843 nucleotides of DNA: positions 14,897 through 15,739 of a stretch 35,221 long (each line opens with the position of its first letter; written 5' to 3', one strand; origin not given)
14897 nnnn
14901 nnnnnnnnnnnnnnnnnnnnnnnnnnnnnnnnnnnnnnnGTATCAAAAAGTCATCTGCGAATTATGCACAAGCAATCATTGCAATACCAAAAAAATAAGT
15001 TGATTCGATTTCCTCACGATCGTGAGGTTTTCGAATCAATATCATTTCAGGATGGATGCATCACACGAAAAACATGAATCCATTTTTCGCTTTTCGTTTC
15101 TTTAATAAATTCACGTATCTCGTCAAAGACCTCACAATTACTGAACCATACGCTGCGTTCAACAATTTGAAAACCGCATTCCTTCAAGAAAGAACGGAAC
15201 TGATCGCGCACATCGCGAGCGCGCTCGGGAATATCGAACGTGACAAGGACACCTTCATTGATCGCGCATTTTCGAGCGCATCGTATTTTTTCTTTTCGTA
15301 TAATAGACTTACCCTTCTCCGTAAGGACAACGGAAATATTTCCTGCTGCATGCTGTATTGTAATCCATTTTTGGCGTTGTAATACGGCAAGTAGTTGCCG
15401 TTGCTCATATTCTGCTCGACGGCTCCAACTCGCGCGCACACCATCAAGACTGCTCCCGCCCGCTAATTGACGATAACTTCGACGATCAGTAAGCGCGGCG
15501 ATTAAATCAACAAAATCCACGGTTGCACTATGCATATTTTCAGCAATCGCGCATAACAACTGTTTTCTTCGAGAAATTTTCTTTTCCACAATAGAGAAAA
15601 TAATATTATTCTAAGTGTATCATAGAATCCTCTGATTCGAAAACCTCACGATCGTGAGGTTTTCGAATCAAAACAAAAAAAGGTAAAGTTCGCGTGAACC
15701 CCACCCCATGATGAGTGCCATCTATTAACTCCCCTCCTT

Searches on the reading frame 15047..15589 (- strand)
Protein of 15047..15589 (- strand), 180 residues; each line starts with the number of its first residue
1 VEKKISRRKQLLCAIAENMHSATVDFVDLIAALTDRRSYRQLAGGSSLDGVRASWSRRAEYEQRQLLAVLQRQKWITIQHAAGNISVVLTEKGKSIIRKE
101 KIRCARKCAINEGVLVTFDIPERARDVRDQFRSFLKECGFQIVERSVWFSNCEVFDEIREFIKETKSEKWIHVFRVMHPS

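Call 97: search_protein_families(library=padloc, max_evalue=0.001, proteins=[window:15047-15589:-])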
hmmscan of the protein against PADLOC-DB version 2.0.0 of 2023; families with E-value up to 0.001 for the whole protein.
window:15047-15589:- (180 aa): 5 families
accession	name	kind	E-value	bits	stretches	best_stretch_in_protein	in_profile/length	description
PDLC00935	Cas2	-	2.8e-06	25.6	1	114-156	3-46/96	CRISPR-associated endonuclease Cas2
PDLC01251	Cas2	-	2.6e-05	22.4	1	114-153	3-39/84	"CAS-I,CAS-II,CAS-III,CAS-IV,CAS-V,CAS-VI; acquisition_2"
PDLC01649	Cas2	-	0.00014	20.1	1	114-166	3-51/70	"CAS-I,CAS-II,CAS-III,CAS-IV,CAS-V,CAS-VI; acquisition_2"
PDLC02068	Cas2_II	-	0.00014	19.5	1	114-167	24-80/137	-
PDLC02072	Cas2_II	-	0.0009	17.4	0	114-166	8-63/72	-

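Call 98: search_protein_families(library=ncbifam, max_evalue=0.001, proteins=[window:15047-15589:-])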
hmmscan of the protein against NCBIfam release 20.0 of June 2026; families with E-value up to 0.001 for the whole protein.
window:15047-15589:- (180 aa): 1 family
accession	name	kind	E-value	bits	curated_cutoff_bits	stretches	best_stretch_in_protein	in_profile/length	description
TIGR01573.1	cas2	equivalog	1.1e-05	25.6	24.5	1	114-156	3-46/96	CRISPR-associated endonuclease Cas2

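Call 105: search_protein_families(library=pfam, max_evalue=0.00001, proteins=[window:15047-15589:-])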
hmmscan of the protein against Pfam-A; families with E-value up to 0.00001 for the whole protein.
window:15047-15589:- (180 aa): 1 family
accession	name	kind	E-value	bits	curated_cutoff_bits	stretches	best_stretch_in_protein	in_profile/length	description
PF20803.2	PaaX_M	-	3.5e-14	53.1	24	1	115-177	10-72/83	PaaX protein central Cas2-like domain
